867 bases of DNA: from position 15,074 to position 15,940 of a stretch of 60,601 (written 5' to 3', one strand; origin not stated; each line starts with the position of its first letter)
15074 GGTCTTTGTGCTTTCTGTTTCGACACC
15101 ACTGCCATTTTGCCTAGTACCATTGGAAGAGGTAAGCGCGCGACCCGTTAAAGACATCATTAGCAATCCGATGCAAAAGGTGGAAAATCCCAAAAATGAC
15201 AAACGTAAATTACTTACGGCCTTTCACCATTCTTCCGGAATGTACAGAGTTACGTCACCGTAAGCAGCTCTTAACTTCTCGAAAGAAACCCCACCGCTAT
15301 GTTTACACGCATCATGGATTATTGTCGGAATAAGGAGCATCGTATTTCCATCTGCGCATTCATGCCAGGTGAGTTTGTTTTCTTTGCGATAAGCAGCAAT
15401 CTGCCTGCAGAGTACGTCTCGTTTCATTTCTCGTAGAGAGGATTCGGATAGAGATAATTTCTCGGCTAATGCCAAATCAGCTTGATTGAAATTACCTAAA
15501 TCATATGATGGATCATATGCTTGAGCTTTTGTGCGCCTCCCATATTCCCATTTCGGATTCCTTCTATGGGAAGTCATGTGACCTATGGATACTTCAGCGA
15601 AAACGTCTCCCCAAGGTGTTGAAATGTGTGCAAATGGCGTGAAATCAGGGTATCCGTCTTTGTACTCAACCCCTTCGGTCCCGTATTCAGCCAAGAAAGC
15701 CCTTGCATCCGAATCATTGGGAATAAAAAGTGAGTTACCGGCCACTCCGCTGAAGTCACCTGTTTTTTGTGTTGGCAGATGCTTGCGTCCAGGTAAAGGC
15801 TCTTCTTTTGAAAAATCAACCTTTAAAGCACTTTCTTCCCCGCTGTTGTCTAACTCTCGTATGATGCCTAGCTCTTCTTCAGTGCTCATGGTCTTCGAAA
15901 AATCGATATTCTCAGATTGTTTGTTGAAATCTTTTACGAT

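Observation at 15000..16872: HNH/EndoVII (WHH-type) toxin with a WHE variant motif, no downstream immunity gene, and a duplicated N-terminal carrier domain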

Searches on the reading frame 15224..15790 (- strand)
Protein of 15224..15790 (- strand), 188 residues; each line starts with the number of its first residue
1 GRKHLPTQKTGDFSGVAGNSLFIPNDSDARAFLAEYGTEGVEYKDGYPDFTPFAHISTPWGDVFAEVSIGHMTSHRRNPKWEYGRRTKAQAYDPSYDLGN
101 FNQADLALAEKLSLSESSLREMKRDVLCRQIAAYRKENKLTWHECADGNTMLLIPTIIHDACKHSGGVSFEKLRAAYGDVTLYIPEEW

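Call 89: search_protein_representatives(protein=window:15224-15790:-)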
Query: 188 residues. Proteins with E-value up to 0.001 (for the whole library): 1032; up to 1e-10: 286; up to 1e-30: 69. The best 150 are listed.
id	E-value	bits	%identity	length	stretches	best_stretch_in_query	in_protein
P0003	1.3e-77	276.3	66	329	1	3-187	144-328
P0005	7.4e-77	273.9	64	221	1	1-188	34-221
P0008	4.6e-61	222.3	60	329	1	4-181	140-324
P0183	4.3e-60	219.2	58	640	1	2-181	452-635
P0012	1.4e-56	207.7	56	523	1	3-181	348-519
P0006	5.6e-55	202.5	57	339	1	5-180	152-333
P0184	8.2e-55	201.9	54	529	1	3-180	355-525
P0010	1.1e-54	201.5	56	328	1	3-182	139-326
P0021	1.1e-54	201.5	56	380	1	4-182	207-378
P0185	1.2e-54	201.4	53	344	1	1-182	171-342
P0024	1.5e-54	201.1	55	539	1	3-183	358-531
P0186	1.8e-54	200.8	58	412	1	3-181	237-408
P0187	7.6e-54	198.8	55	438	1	2-179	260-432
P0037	1.2e-53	198.2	56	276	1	3-181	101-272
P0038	1.7e-53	197.6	57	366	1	4-183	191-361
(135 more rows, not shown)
